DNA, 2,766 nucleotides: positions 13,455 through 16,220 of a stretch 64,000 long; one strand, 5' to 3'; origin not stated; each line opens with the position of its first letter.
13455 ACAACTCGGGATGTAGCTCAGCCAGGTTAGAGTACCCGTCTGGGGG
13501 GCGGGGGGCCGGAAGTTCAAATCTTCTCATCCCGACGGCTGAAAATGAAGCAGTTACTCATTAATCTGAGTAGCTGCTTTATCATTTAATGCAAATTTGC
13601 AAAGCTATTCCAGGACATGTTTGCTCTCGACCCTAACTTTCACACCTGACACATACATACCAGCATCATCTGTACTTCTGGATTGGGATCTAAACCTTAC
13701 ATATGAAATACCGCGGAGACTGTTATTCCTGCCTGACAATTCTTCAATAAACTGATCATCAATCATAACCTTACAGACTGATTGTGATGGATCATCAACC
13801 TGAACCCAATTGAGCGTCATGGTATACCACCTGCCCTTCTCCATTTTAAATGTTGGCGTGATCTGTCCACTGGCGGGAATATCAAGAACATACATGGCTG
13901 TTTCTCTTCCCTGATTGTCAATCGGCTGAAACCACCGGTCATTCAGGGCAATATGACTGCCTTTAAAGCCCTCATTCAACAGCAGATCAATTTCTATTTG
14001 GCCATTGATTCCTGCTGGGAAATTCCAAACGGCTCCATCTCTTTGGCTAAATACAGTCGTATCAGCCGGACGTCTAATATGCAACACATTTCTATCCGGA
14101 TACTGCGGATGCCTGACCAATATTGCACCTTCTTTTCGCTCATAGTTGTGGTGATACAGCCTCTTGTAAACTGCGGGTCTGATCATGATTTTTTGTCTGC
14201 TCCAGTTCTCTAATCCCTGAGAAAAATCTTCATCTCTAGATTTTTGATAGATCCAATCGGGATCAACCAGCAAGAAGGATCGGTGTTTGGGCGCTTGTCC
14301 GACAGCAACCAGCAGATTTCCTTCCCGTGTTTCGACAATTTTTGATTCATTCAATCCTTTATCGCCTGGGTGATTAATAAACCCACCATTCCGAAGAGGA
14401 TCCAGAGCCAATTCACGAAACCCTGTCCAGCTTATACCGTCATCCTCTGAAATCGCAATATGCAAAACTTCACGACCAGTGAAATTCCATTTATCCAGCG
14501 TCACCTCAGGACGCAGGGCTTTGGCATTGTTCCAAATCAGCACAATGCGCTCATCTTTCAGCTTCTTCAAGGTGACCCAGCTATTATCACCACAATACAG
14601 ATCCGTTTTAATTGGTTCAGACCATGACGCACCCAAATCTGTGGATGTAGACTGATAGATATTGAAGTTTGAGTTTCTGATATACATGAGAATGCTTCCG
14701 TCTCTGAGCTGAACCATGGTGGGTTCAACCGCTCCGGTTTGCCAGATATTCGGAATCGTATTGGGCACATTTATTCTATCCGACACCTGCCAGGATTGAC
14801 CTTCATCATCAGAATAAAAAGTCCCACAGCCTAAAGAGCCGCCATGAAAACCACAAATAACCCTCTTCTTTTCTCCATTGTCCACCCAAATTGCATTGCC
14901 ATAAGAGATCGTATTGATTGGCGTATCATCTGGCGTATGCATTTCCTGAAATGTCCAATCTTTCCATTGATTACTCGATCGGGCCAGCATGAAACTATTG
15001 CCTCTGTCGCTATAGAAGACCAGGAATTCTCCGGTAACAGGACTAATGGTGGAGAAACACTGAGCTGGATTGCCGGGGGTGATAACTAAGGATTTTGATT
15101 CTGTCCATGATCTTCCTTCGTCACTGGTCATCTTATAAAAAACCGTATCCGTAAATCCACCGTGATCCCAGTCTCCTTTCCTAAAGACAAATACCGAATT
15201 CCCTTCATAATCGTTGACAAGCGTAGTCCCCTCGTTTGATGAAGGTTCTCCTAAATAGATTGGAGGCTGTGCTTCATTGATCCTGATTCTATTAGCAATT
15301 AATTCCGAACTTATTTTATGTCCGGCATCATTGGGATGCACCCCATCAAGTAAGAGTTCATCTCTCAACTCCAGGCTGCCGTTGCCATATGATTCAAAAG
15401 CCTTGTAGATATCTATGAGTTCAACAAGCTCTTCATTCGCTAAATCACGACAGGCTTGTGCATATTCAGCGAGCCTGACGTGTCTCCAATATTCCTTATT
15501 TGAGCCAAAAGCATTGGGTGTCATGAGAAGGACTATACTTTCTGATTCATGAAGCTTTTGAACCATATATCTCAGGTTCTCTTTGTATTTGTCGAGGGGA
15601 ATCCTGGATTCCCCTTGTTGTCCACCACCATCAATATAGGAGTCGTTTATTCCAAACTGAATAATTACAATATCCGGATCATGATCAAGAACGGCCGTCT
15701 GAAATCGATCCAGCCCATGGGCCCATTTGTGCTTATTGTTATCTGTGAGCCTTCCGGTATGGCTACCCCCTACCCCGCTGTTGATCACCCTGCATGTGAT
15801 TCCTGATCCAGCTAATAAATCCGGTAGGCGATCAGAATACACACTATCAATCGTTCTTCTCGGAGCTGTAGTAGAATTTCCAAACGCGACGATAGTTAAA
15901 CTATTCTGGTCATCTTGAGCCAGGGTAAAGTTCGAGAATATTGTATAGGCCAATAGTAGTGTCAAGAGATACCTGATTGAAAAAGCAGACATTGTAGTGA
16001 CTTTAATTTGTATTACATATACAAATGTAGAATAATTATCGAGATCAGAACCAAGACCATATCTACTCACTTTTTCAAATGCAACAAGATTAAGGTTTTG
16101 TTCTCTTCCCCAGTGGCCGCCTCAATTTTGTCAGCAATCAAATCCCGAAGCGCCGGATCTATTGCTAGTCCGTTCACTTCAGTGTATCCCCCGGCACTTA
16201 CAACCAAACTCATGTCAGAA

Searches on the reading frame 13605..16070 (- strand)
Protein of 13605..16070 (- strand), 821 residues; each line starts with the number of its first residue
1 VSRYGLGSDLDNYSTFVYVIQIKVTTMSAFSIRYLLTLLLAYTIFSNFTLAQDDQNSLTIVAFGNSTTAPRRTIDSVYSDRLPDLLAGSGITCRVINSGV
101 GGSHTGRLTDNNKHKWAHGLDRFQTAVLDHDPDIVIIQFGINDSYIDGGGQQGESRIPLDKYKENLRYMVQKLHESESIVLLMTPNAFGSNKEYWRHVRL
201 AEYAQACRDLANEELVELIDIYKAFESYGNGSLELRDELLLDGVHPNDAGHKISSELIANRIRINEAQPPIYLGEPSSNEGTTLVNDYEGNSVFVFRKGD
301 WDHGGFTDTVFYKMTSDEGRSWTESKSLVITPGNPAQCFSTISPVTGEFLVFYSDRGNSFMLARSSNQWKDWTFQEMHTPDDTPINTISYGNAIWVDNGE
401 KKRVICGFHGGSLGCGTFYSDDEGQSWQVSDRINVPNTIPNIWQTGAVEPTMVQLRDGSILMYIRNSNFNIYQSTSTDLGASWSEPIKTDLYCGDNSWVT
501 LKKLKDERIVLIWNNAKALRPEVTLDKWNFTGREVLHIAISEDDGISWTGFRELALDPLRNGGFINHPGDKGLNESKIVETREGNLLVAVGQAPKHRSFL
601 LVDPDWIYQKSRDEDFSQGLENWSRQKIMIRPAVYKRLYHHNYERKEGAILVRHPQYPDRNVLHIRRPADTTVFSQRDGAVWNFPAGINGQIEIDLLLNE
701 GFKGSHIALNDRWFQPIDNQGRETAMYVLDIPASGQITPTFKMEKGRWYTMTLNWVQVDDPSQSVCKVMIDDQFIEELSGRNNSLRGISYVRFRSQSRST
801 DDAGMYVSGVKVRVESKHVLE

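Call 7: search_protein_families(library=pfam, proteins=[window:13605-16070:-])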
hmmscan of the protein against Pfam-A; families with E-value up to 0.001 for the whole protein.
window:13605-16070:- (821 aa): 4 families
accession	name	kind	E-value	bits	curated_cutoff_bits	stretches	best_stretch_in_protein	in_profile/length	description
PF13472.12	Lipase_GDSL_2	-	2.1e-25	90.7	32.9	1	62-253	1-178/178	GDSL-like Lipase/Acylhydrolase family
PF13088.12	BNR_2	-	9.5e-23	81.4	31.4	1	358-570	80-259/277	BNR repeat-like domain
PF00657.28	Lipase_GDSL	-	3.8e-15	57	23.6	1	60-257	1-207/208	GDSL-like Lipase/Acylhydrolase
PF02012.26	BNR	-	0.00019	21.4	27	0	418-428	1-11/12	BNR/Asp-box repeat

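Call 12: find_encoding_contigs(protein=window:13605-16070:-, flank=10000, max_places=10)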
Protein window:13605-16070:- (821 aa): 11 contigs read that carry it; 8 places shown.
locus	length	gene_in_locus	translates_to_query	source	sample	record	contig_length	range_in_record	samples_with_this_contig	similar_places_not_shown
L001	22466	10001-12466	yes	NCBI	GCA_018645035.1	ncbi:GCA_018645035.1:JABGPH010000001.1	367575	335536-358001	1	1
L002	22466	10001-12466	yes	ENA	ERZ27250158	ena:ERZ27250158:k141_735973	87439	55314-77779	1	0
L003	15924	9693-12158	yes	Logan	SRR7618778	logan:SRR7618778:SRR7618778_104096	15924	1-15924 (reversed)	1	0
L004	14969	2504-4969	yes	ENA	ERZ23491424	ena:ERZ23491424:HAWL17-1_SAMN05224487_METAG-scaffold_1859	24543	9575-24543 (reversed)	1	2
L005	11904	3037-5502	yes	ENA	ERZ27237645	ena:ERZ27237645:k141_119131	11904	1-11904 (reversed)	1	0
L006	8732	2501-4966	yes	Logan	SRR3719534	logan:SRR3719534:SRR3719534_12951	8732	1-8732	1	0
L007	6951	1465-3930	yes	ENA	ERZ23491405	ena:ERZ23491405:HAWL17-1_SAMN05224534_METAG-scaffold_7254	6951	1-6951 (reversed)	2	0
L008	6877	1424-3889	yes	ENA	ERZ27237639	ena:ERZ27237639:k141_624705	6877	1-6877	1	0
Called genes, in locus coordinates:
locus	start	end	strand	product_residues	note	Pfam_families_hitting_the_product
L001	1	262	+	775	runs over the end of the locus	PF00989:PAS (weak), PF13188:PAS_8, PF08448:PAS_4, PF13426:PAS_9, PF08447:PAS_3, PF13426:PAS_9, PF00512:HisKA, PF02518:HATPase_c, +2 more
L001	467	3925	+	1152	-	PF15902:Sortilin-Vps10 (faint), PF00754:F5_F8_type_C, PF22633:F5_F8_type_C_2, PF18962:Por_Secre_tail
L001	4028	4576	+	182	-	PF04542:Sigma70_r2, PF08281:Sigma70_r4_2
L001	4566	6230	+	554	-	-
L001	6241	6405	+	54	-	-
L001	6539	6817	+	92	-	PF04248:NTP_transf_9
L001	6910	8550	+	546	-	PF00756:Esterase (weak)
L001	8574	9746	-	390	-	PF17170:DUF5128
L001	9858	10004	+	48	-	-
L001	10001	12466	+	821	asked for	PF00657:Lipase_GDSL, PF13472:Lipase_GDSL_2, PF13088:BNR_2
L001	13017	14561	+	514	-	PF00884:Sulfatase, PF01663:Phosphodiest (faint), PF16347:SGSH_C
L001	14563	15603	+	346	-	-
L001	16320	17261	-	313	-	PF07804:HipA_C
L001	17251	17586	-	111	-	PF13657:Couple_hipA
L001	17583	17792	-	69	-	PF13560:HTH_31, PF12844:HTH_19 (weak), PF01381:HTH_3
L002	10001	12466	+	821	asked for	PF00657:Lipase_GDSL, PF13472:Lipase_GDSL_2, PF13088:BNR_2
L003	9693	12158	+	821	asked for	PF00657:Lipase_GDSL, PF13472:Lipase_GDSL_2, PF13088:BNR_2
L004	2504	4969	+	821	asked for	PF00657:Lipase_GDSL, PF13472:Lipase_GDSL_2, PF13088:BNR_2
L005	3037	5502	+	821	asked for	PF00657:Lipase_GDSL, PF13472:Lipase_GDSL_2, PF13088:BNR_2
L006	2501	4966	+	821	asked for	PF00657:Lipase_GDSL, PF13472:Lipase_GDSL_2, PF13088:BNR_2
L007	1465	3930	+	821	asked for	PF00657:Lipase_GDSL, PF13472:Lipase_GDSL_2, PF13088:BNR_2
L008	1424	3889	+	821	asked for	PF00657:Lipase_GDSL, PF13472:Lipase_GDSL_2, PF13088:BNR_2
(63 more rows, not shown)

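Call 15: find_homologous_proteins(query=window:13605-16070:-, max_evalue=1e-50)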
Query window:13605-16070:- (821 aa): 51 proteins with E <= 1e-50 among 8000 candidates.
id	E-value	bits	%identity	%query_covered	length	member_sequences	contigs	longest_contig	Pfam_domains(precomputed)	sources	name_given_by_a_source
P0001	0.0e+0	1923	100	100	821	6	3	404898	PF13472.13,PF13088.13,PF00657.29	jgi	jgi:lysophospholipase L1-like esterase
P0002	0.0e+0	1358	73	95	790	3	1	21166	PF13472.13,PF02012.27,PF13088.13,PF00657.29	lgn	-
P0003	0.0e+0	1314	71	98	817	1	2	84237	PF13472.13,PF02012.27,PF13088.13,PF00657.29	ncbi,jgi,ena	-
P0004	0.0e+0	1041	78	68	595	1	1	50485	PF02012.27,PF13088.13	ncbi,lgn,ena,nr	ncbi:MAG: exo-alpha-sialidase [Bacteroidales bacterium]|nr:exo-alpha-sialidase [Bacteroidales bacter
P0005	1.9e-263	894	68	67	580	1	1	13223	PF13088.13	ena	-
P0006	3.4e-243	827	63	67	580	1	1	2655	PF02012.27,PF13088.13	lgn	-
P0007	1.5e-242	825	64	67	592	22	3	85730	PF02012.27,PF13088.13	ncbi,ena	-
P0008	1.4e-240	819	62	67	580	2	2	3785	PF02012.27,PF13088.13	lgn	-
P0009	2.2e-238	811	60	70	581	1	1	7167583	PF13088.13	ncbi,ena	-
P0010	4.1e-235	801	62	66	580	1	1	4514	PF02012.27,PF13088.13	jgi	-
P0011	9.4e-230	783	61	67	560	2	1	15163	PF13088.13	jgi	-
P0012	2.8e-229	781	59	69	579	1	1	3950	PF13088.13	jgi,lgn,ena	-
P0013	2.7e-226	771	59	67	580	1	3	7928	PF13088.13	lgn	-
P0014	2.0e-192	659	51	69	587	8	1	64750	PF13859.13,PF02012.27,PF13088.13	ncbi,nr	ncbi:MAG: exo-alpha-sialidase [Prolixibacteraceae bacterium]|nr:exo-alpha-sialidase [Prolixibacterac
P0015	1.7e-190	653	52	67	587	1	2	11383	PF02012.27,PF13088.13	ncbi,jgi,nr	ncbi:MAG: exo-alpha-sialidase [Bacteroidetes bacterium]|nr:exo-alpha-sialidase [Bacteroidota bacteri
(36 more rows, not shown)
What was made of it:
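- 13605..16070 (-): 821-aa GDSL esterase / BNR sialidase-like protein. It is on the same strand as the sulfatase pair and functionally of the same kind. The tRNA lies antisense between them. calls 7, 12, 15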

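Call 16: find_encoding_contigs(protein=P0003, flank=10000, max_places=4)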
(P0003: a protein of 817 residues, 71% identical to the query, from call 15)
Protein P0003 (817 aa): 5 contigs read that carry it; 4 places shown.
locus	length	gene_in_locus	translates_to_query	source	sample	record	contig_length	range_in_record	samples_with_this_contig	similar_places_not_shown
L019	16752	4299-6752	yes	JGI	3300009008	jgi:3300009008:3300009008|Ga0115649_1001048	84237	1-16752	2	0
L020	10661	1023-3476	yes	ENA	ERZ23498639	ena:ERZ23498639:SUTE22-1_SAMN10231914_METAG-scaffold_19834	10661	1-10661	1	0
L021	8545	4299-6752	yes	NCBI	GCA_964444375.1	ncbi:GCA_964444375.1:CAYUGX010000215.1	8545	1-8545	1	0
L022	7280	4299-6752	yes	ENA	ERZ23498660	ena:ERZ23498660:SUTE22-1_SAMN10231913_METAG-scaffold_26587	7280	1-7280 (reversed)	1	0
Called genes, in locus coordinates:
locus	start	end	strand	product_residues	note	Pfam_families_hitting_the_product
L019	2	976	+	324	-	?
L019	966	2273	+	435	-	PF02321:OEP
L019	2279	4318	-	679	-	PF13385:Laminin_G_3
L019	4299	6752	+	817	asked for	PF00657:Lipase_GDSL, PF13472:Lipase_GDSL_2, PF02012:BNR (faint), PF13088:BNR_2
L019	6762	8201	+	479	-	PF00884:Sulfatase, PF01663:Phosphodiest, PF16347:SGSH_C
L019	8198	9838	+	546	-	PF00884:Sulfatase, PF01663:Phosphodiest (faint), PF02995:DUF229 (weak), PF16347:SGSH_C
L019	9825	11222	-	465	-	PF00884:Sulfatase, PF16347:SGSH_C (weak)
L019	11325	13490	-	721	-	PF09603:Fib_succ_major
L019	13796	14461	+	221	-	PF13709:DUF4159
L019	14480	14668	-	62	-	-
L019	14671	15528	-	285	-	PF01145:Band_7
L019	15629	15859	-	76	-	-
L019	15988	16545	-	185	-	PF07638:Sigma70_ECF (weak), PF04542:Sigma70_r2, PF08281:Sigma70_r4_2, PF04545:Sigma70_r4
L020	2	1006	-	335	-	?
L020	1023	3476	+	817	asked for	PF00657:Lipase_GDSL, PF13472:Lipase_GDSL_2, PF02012:BNR (faint), PF13088:BNR_2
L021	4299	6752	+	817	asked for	PF00657:Lipase_GDSL, PF13472:Lipase_GDSL_2, PF02012:BNR (faint), PF13088:BNR_2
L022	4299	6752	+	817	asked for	PF00657:Lipase_GDSL, PF13472:Lipase_GDSL_2, PF02012:BNR (faint), PF13088:BNR_2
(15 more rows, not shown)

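Call 17: find_encoding_contigs(protein=P0004, flank=10000, max_places=4)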
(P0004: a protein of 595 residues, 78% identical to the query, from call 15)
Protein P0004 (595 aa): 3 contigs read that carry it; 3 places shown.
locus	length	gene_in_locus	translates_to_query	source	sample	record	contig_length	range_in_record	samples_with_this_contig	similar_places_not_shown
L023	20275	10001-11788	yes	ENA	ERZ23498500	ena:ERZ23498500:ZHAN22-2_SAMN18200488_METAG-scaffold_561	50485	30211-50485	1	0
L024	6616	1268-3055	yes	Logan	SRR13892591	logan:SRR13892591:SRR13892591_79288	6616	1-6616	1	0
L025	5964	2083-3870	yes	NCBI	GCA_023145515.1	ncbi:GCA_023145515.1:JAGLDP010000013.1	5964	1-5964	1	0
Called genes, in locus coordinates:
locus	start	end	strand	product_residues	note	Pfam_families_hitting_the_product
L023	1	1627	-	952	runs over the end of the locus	PF15902:Sortilin-Vps10 (faint), PF02012:BNR (faint), PF18962:Por_Secre_tail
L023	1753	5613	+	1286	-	PF02837:Glyco_hydro_2_N, PF00703:Glyco_hydro_2, PF02836:Glyco_hydro_2_C, PF16353:LacZ_4, PF02929:Bgal_small_N, PF00754:F5_F8_type_C, PF22633:F5_F8_type_C_2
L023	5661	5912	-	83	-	PF05635:23S_rRNA_IVP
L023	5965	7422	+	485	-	PF01120:Alpha_L_fucos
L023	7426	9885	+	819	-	-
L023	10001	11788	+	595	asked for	PF02012:BNR (faint), PF13088:BNR_2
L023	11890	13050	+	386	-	PF13173:AAA_14, PF13635:DUF4143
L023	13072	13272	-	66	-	PF17170:DUF5128 (weak)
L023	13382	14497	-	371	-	PF14907:NTP_transf_5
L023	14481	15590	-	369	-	-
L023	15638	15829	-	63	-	-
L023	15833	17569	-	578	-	-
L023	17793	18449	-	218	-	PF02525:Flavodoxin_2, PF03358:FMN_red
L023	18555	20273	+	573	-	?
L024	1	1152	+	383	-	?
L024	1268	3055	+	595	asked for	PF02012:BNR (faint), PF13088:BNR_2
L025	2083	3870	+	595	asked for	PF02012:BNR (faint), PF13088:BNR_2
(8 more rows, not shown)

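Call 18: find_encoding_contigs(protein=P0002, flank=10000, max_places=4)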
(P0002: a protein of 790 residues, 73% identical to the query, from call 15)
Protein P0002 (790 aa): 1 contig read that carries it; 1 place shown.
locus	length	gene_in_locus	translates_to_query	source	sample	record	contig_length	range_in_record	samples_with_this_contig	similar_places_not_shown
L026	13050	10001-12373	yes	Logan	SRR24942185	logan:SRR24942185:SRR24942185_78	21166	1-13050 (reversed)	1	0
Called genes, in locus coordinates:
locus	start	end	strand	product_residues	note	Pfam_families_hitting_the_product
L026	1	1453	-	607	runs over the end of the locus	PF00884:Sulfatase, PF01663:Phosphodiest, PF16347:SGSH_C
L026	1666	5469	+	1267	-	PF02837:Glyco_hydro_2_N, PF00703:Glyco_hydro_2, PF02836:Glyco_hydro_2_C, PF16353:LacZ_4, PF02929:Bgal_small_N, PF00754:F5_F8_type_C, PF22633:F5_F8_type_C_2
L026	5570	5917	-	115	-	PF05635:23S_rRNA_IVP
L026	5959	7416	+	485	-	PF01120:Alpha_L_fucos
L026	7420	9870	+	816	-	-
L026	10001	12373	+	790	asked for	PF00657:Lipase_GDSL, PF13472:Lipase_GDSL_2, PF02012:BNR (faint), PF13088:BNR_2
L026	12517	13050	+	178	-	?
